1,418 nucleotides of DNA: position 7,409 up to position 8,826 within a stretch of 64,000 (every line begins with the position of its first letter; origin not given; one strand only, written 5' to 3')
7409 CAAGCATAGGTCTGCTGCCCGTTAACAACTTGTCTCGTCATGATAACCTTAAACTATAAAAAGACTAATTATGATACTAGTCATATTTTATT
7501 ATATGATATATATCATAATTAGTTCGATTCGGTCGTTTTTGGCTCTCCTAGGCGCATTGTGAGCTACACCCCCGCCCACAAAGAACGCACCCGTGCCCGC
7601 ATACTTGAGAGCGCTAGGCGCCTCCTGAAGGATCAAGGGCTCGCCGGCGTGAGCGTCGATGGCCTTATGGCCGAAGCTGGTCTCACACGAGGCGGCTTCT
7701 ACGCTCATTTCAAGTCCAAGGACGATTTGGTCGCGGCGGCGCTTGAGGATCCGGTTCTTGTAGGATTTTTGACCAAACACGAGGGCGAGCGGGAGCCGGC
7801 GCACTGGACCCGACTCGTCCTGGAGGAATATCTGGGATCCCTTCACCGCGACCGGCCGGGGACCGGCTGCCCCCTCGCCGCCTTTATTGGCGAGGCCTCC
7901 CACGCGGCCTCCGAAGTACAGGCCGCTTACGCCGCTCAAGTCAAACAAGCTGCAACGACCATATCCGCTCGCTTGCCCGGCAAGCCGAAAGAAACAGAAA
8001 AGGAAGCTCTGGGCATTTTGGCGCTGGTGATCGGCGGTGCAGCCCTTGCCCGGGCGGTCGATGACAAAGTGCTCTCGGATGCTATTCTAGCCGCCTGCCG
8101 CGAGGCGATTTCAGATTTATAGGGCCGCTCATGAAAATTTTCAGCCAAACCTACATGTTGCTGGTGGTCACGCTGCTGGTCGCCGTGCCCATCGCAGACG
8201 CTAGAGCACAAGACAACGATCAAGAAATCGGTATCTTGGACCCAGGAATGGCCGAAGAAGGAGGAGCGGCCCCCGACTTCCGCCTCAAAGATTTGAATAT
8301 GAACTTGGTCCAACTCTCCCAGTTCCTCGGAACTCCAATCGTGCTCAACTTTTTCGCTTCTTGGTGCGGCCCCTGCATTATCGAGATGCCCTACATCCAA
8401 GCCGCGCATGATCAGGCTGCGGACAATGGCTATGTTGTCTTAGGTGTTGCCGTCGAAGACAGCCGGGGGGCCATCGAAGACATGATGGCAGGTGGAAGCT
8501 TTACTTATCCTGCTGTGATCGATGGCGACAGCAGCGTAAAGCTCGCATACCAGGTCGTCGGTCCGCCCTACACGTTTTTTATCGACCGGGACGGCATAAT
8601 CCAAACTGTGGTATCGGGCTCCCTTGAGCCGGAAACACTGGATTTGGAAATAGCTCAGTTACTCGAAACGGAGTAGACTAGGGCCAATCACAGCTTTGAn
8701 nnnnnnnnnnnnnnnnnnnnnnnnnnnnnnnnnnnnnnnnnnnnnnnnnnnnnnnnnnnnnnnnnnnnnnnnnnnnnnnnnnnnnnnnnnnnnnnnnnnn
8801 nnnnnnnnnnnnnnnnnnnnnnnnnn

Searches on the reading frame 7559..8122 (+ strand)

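Call 39: search_protein_families(library=pfam, proteins=[window:7559-8122:+], max_evalue=0.001)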
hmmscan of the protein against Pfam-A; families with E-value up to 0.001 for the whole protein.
window:7559-8122:+ (187 aa): 1 family
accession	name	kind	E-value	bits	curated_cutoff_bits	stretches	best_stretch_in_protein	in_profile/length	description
PF00440.29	TetR_N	-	2.5e-14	53.2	24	1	15-61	1-47/47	Bacterial regulatory proteins, tetR family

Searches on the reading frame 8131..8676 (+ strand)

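Call 39: search_protein_families(library=pfam, proteins=[window:8131-8676:+], max_evalue=0.001)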
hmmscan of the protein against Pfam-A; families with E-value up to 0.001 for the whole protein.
window:8131-8676:+ (181 aa): 4 families
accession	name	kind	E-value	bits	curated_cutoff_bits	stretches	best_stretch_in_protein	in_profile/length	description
PF00578.27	AhpC-TSA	-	1.2e-23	83.9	26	1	45-159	3-123/124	AhpC/TSA family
PF08534.16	Redoxin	-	1.1e-21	77.6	26.6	1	43-166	2-137/148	Redoxin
PF00085.26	Thioredoxin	-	9.6e-05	22.8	23.5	1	68-102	19-52/103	Thioredoxin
PF13905.12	Thioredoxin_8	-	0.0006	20.5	27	1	67-156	1-93/94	Thioredoxin-like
